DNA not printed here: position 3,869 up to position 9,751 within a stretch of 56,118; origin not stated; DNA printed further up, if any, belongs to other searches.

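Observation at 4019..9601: Giant DUF4011 / SF1 helicase / nuclease-fold / DUF3320 protein (Hhe-like) whose ATPase is split by an ~880-residue insertion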

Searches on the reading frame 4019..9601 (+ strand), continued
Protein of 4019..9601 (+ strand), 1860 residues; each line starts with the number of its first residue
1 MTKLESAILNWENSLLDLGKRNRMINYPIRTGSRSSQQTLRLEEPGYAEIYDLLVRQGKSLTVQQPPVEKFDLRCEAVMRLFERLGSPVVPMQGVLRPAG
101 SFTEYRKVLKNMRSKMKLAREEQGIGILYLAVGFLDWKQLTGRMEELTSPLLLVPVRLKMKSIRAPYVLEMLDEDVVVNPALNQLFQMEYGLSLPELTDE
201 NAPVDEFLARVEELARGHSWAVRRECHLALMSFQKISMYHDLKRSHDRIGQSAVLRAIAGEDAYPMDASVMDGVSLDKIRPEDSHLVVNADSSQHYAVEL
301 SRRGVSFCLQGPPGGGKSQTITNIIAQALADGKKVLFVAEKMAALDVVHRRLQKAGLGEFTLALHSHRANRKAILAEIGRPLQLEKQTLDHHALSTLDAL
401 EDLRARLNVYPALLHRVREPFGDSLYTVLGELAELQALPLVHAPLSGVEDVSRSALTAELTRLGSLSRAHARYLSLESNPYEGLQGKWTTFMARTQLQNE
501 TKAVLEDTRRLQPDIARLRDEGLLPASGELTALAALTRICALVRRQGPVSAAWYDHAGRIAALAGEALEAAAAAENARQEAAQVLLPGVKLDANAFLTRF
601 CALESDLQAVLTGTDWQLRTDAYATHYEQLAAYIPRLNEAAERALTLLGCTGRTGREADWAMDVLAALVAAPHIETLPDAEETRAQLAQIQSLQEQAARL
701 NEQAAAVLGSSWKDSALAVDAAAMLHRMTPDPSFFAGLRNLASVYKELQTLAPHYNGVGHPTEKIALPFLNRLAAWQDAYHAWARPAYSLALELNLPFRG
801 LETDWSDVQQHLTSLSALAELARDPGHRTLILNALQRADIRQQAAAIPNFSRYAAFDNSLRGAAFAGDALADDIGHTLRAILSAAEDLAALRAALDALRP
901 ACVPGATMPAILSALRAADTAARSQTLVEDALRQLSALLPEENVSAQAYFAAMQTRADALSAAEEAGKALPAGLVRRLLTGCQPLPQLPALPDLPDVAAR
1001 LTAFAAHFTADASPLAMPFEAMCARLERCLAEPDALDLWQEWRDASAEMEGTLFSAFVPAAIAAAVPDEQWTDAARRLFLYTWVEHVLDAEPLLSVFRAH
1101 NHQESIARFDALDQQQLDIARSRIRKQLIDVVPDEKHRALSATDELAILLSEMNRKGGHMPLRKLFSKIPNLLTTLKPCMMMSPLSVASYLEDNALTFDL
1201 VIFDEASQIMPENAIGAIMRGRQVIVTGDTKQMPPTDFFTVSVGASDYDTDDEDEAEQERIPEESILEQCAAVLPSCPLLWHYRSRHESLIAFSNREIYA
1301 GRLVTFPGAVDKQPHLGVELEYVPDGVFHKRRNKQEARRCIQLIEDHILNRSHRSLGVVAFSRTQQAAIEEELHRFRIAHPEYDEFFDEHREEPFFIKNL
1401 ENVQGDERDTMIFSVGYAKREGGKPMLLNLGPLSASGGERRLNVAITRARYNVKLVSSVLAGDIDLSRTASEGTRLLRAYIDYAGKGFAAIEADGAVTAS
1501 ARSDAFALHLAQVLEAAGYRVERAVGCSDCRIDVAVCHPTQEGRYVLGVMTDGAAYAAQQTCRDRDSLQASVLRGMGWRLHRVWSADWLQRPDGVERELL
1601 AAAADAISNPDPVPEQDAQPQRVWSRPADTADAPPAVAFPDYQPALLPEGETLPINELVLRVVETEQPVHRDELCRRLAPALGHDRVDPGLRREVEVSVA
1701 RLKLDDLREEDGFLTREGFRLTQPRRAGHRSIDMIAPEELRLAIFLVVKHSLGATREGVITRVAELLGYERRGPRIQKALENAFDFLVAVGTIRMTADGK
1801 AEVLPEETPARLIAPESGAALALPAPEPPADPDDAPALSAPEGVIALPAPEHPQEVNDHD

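Call 34: search_protein_families(library=ncbifam, proteins=[L021:6001-11538:+, L021:11654-13339:+, L021:13540-14832:+, L021:14838-15452:+, L021:15443-15991:+, L022:13243-13854:+, L021:5092-5373:+], max_evalue=0.001)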
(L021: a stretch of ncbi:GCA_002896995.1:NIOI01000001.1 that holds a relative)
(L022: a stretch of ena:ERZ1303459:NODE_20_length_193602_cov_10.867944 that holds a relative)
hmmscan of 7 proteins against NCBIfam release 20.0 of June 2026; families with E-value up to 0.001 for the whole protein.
L021:6001-11538:+ (1845 aa): 6 families
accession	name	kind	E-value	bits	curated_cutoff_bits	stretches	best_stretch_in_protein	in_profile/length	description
NF058533.1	antiphage_ProA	equivalog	0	1323.5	1500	3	894-1811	969-1903/1903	anti-phage protein ProA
NF042953.1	Hhe_antiphage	equivalog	1.5e-265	884.6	2000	2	103-1645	128-1706/1797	DUF4011 domain-containing anti-phage protein Hhe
TIGR00376.1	TIGR00376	hypoth_equivalog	7.2e-26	90.8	348.9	3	1172-1320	327-456/639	IGHMBP2 family helicase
NF040671.1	PLuB_AAA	exception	8.1e-18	63.2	999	2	1206-1322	957-1078/1256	PLuB system helicase-like protein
TIGR01448.2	helicase_RecD2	equivalog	2.8e-07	29.1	500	1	282-335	310-363/713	SF1B family DNA helicase RecD2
TIGR01447.1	recD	equivalog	5.2e-05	22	310.15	0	289-327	146-187/597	exodeoxyribonuclease V subunit alpha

L021:11654-13339:+ (561 aa): 17 families
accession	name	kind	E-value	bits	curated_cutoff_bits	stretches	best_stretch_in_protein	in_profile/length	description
NF047741.1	antiphage_MADS6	equivalog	2.2e-25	89.2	460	1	45-277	189-447/612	methylation-associated defense system protein kinase MAD6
NF033483.0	PknB_PASTA_kin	equivalog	1e-24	87.5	450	1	95-280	65-253/563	Stk1 family PASTA domain-containing Ser/Thr kinase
NF038150.1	lanthi_synth_IV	equivalog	8.7e-19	67.3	650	1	144-281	309-448/851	class IV lanthionine synthetase LanL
NF052427.1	StpK7MSMEG_1200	equivalog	6.6e-18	64.5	900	1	136-262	111-237/601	serine/threonine protein kinase StpK7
TIGR03903.1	TOMM_kin_cyc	equivalog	4.1e-16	58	705.75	1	144-280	90-232/1267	TOMM system kinase/cyclase fusion protein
NF038151.1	lanthi_synth_III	equivalog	2.4e-14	52.7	575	1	117-271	320-465/833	class III lanthionine synthetase LanKC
NF053615.1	SerThrKinAfsKStmc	equivalog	3.4e-14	52.4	1300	1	141-277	120-255/809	protein serine/threonine kinase AfsK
NF043056.1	T4SS_LegK1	equivalog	5.1e-10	38.6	550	1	149-231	205-287/516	Dot/Icm T4SS effector kinase LegK1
NF009651.0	PRK13184.1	equivalog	6.3e-09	34.4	839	1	142-258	122-252/932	serine/threonine-protein kinase PknD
NF033442.0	BREX_PglW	equivalog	3.9e-08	31.5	990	1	144-236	620-712/1391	BREX system serine/threonine kinase PglW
TIGR03724.2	arch_bud32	equivalog_domain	6.5e-08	32.3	125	1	137-186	89-136/193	KEOPS complex kinase/ATPase Bud32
NF011462.0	PRK14879.1-3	equivalog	7.1e-06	25.9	174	1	144-183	93-130/192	Kae1-associated kinase Bud32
NF007174.0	PRK09605.1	equivalog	9e-06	24.4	447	1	135-185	429-477/535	bifunctional N(6)-L-threonylcarbamoyladenine synthase/serine/threonine protein kinase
NF058632.1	SerThrKinPrkT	equivalog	9.9e-06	24.8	280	1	35-179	6-163/322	serine/threonine protein kinase PrkT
NF011463.0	PRK14879.1-4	equivalog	4.7e-05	22.9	188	1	144-185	125-164/237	Kae1-associated kinase Bud32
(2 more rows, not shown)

L021:13540-14832:+ (430 aa): 0 families

L021:14838-15452:+ (204 aa): 6 families
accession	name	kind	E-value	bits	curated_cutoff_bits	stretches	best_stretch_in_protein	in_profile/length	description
NF049868.1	FhaB_Rv0019c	equivalog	1.8e-10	41.1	125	1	95-182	68-153/158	FHA domain-containing protein FhaB/FipA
NF033760.1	gliding_GltG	equivalog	1.1e-06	27.5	650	1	132-190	41-99/650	adventurous gliding motility protein GltG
NF052573.1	HisKinEspAMyxo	equivalog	1.9e-05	22.9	1400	1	93-182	26-113/755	serine histidine kinase EspA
NF041660.2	oxygluDhInhib_OdhI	equivalog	3.8e-05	23.6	200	1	126-183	67-123/130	oxoglutarate dehydrogenase inhibitor Odhl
NF003161.0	PRK04136.1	equivalog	0.0005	19.5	54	0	58-77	15-35/49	50S ribosomal protein L40e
TIGR03354.1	VI_FHA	hypoth_equivalog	0.00055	19.9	120.25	1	110-184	20-98/420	type VI secretion system-associated FHA domain protein TagH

L021:15443-15991:+ (182 aa): 16 families
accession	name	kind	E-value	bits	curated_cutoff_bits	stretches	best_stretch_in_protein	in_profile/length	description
TIGR02491.1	NrdG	equivalog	8.6e-32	110.2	126.1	1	12-142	11-151/154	anaerobic ribonucleoside-triphosphate reductase activating protein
NF008335.0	PRK11121.1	equivalog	8.5e-24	84.1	199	1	7-144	6-153/154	anaerobic ribonucleoside-triphosphate reductase-activating protein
TIGR02826.1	RNR_activ_nrdG3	equivalog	4.1e-17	62.4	151.7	1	19-147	18-141/148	anaerobic ribonucleoside-triphosphate reductase activating protein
TIGR02493.1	PFLA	equivalog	3.2e-14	52.9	231.75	1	12-151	11-156/235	pyruvate formate-lyase-activating protein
TIGR02495.1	NrdG2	equivalog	4.4e-10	39.2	131.15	1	21-114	21-107/193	anaerobic ribonucleoside-triphosphate reductase activating protein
TIGR04041.1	activase_YjjW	hypoth_equivalog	1.5e-08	34.4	250.2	1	3-39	4-40/276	YjjW family glycine radical enzyme activase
NF033717.2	HPDL_rSAM_activ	equivalog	2.3e-08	33.7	420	1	14-44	17-47/311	4-hydroxyphenylacetate decarboxylase activase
NF048010.1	SfplDhtActHpsHDes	equivalog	1.7e-06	27.1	430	1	14-61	19-60/298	(2S)-3-sulfopropanediol dehydratase activating enzyme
TIGR04395.1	cutC_activ_rSAM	equivalog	3.2e-06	26.6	360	1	14-39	18-43/309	choline TMA-lyase-activating enzyme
TIGR02494.1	PFLE_PFLC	subfamily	3.6e-06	26.5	174.35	1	14-44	12-42/293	glycyl-radical enzyme activating protein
NF033719.1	ind_deCO2_activ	equivalog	4.8e-06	26.1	425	0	14-54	14-48/302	indoleacetate decarboxylase activase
NF008356.0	PRK11145.1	equivalog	1.3e-05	24.6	375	1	12-87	16-93/246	pyruvate formate lyase 1-activating protein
NF043069.1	T4HPD_activ_SAM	equivalog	5.3e-05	22.7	425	0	14-43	15-44/299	trans-4-hydroxy-L-proline dehydratase activase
NF048008.1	SfplDhtActHpfHKleb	equivalog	6.7e-05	22.3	500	1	14-41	13-40/308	(2S)-3-sulfopropanediol dehydratase activating enzyme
TIGR04349.1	rSAM_QueE_gams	hypoth_equivalog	0.00059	19.6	300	1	21-89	24-85/210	7-carboxy-7-deazaguanine synthase QueE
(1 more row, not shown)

L022:13243-13854:+ (203 aa): 0 families

L021:5092-5373:+ (93 aa): 0 families

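Call 35: search_protein_families(library=padloc, proteins=[L021:6001-11538:+, L021:11654-13339:+, L021:13540-14832:+, L021:14838-15452:+, L021:15443-15991:+, L022:13243-13854:+, L021:5092-5373:+], max_evalue=0.001)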
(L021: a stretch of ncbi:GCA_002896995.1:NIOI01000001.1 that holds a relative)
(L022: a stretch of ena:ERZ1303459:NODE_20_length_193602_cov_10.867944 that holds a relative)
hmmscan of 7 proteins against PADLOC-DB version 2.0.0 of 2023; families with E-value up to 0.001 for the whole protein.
L021:6001-11538:+ (1845 aa): 7 families
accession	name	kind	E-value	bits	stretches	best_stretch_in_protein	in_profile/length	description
PDLC05009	PDC-S37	-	0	1405.1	3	913-1840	633-1544/1550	-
PDLC02194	Hhe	-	6.1e-176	585.4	2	1037-1610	1202-1771/1911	-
PDLC03920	MkoA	-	2.3e-29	100.4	3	1356-1475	970-1076/1112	-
PDLC03924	MkoC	-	3.5e-26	89.6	1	902-1475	399-944/1136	-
PDLC03921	MkoA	-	2.4e-14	50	2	1208-1267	1293-1351/1607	-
PDLC04140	mad8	-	6.2e-08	30.5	1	306-401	30-125/314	mads_8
PDLC02895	DpdJ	-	7.7e-06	21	0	1209-1250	190-234/2112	DpdJ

L021:11654-13339:+ (561 aa): 35 families (the best 25 are shown)
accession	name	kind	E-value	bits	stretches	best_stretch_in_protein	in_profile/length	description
PDLC04138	mad6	-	6.2e-41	139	1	64-268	69-292/659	mads_6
PDLC04042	PD-T4-6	-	2.8e-29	100.7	1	89-269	61-247/292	-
PDLC04053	PD-T4-6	-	5.9e-29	99.5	1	137-276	114-257/311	-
PDLC04047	PD-T4-6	-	1.2e-26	91.5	1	63-276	39-258/327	-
PDLC03920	MkoA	-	4.7e-24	82.8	1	43-276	7-264/1112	-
PDLC04057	PD-T4-6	-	2e-23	81.1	1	92-287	63-258/443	-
PDLC04054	PD-T4-6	-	8.5e-23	79.3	1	138-276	116-259/347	-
PDLC04060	PD-T4-6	-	1.5e-22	78.2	1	95-268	66-243/486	-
PDLC04061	PD-T4-6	-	1.3e-21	75.7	1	138-288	125-272/510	-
PDLC04043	PD-T4-6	-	6.6e-20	69.6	1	138-290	120-268/452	-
PDLC04044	PD-T4-6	-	7.1e-19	66.2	1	144-278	149-280/372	-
PDLC04062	PD-T4-6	-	3.8e-18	63.7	1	130-278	135-281/450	-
PDLC04048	PD-T4-6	-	5.5e-18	63.5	1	42-277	7-259/354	-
PDLC04041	PD-T4-6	-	6.1e-18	63.3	1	32-255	16-255/443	-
PDLC04052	PD-T4-6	-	6.3e-18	63.2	1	99-235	71-217/496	-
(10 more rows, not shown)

L021:13540-14832:+ (430 aa): 0 families

L021:14838-15452:+ (204 aa): 0 families

L021:15443-15991:+ (182 aa): 0 families

L022:13243-13854:+ (203 aa): 0 families

L021:5092-5373:+ (93 aa): 0 families

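Call 63: find_encoding_contigs(protein=P0045, flank=7000, max_places=1)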
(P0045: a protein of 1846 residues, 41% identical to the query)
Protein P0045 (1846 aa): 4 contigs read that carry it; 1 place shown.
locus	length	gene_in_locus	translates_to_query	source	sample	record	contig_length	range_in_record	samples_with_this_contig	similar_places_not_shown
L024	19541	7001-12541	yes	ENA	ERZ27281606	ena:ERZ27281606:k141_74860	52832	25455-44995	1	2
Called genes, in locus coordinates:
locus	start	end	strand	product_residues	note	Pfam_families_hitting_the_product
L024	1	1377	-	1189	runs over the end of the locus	PF02493:MORN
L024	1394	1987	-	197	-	PF09234:DUF1963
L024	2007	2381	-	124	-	-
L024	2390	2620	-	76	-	PF08238:Sel1 (weak)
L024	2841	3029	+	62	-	-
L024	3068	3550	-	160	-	-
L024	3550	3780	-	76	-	PF13443:HTH_26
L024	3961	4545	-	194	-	-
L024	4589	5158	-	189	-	PF19553:DUF6076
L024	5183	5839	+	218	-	PF14287:DUF4368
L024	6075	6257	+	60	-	-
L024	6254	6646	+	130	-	PF14198:TnpV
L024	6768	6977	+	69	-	PF13443:HTH_26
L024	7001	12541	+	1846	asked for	PF13195:DUF4011, PF13086:AAA_11 (weak), PF13245:AAA_19 (faint), PF13086:AAA_11 (weak), PF13087:AAA_12, PF18741:MTES_1575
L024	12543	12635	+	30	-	-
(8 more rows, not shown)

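Call 64: find_encoding_contigs(protein=P0081, flank=7000, max_places=1)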
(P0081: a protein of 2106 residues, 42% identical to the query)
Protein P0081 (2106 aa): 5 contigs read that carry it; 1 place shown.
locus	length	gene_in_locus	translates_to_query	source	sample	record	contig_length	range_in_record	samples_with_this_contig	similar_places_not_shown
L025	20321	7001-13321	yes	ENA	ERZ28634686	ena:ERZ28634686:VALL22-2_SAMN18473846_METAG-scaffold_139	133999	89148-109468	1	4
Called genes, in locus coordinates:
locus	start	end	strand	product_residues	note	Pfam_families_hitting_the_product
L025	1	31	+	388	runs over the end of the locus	PF13020:NOV_C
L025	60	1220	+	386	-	PF12668:DUF3791 (weak)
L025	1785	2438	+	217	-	-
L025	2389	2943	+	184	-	PF02452:PemK_toxin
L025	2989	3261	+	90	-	-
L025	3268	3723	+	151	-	PF13527:Acetyltransf_9 (weak), PF00583:Acetyltransf_1, PF13673:Acetyltransf_10, PF13508:Acetyltransf_7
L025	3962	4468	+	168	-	-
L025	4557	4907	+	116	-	-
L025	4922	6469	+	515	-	PF00656:Peptidase_C14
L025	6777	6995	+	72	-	PF13443:HTH_26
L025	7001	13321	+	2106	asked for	PF13195:DUF4011, PF13086:AAA_11, PF13245:AAA_19 (faint), PF13086:AAA_11, PF13087:AAA_12, PF18741:MTES_1575, PF11784:DUF3320 (weak)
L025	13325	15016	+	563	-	PF07714:PK_Tyr_Ser-Thr, PF00069:Pkinase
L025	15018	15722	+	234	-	-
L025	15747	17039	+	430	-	-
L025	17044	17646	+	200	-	PF16697:Yop-YscD_cpl, PF00498:FHA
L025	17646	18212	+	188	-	PF13353:Fer4_12, PF04055:Radical_SAM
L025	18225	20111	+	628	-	PF06309:Torsin (faint), PF00004:AAA (weak), PF07724:AAA_2, PF07728:AAA_5, PF10431:ClpB_D2-small (weak)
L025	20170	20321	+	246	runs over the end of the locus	PF13672:PP2C_2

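Call 65: find_encoding_contigs(protein=P0017, flank=7000, max_places=1)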
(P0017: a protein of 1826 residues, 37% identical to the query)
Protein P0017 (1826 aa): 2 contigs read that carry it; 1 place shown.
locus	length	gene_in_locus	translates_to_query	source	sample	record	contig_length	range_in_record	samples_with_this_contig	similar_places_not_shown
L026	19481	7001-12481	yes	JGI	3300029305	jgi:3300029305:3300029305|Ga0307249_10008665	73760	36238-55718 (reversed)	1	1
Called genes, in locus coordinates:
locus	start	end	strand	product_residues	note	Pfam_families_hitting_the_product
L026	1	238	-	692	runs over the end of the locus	PF03717:PBP_dimer, PF00905:Transpeptidase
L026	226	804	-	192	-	-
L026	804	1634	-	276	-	PF04085:MreC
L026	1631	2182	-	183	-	PF02545:Maf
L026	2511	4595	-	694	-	PF01136:Peptidase_U32, PF12392:DUF3656, PF01136:Peptidase_U32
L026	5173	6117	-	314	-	PF00056:Ldh_1_N, PF02866:Ldh_1_C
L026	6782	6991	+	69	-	PF13443:HTH_26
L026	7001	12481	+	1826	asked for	PF13195:DUF4011, PF13086:AAA_11 (weak), PF13245:AAA_19 (faint), PF13604:AAA_30 (faint), PF13086:AAA_11 (weak), PF13087:AAA_12, PF18741:MTES_1575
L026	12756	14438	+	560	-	PF00069:Pkinase, PF01636:APH (faint), PF07714:PK_Tyr_Ser-Thr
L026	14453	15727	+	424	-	-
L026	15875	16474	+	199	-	PF00641:Zn_ribbon_RanBP (faint), PF00498:FHA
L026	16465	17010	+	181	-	PF13353:Fer4_12, PF04055:Radical_SAM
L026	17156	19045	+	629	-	PF00004:AAA (faint), PF07724:AAA_2, PF07728:AAA_5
